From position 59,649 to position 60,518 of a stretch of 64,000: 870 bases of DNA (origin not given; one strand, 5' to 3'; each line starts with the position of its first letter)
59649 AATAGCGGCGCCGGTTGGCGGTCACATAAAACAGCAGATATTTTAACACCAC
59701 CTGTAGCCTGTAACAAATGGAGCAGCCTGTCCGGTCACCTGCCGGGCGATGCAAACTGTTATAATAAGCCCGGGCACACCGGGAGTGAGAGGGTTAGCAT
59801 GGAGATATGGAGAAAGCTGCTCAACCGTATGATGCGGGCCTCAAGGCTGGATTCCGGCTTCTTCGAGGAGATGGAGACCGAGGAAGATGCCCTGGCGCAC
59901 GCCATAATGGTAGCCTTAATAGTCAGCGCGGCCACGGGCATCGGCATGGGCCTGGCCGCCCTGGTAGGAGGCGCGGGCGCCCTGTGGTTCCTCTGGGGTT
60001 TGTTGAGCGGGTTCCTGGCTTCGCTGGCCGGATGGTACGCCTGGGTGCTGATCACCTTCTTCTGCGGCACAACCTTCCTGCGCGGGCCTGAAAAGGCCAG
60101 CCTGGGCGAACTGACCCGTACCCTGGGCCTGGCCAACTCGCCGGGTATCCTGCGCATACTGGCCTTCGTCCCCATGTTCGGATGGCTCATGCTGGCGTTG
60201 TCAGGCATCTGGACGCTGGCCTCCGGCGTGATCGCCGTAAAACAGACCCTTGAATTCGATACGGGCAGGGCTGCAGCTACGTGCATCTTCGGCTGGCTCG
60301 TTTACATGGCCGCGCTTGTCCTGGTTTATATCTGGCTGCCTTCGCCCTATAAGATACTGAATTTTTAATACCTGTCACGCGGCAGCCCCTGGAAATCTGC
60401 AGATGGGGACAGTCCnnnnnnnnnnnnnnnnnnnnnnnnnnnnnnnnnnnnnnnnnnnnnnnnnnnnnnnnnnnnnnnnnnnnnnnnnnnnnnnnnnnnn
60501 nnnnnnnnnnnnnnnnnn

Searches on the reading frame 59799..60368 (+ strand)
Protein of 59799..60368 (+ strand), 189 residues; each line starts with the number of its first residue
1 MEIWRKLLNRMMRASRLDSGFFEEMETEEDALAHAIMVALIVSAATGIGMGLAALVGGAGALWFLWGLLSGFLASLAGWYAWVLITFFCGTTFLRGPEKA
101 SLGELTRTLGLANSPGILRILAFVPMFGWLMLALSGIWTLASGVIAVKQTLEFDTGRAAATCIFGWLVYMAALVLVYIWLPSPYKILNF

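Call 67: search_protein_families(library=pfam, proteins=[window:59799-60368:+], max_evalue=0.00001)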
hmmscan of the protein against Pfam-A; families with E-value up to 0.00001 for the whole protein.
window:59799-60368:+ (189 aa): 1 family
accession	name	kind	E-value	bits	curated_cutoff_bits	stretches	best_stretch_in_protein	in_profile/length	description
PF04893.22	Yip1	-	8.4e-08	32.7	28.6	1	21-175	10-172/173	Yip1 domain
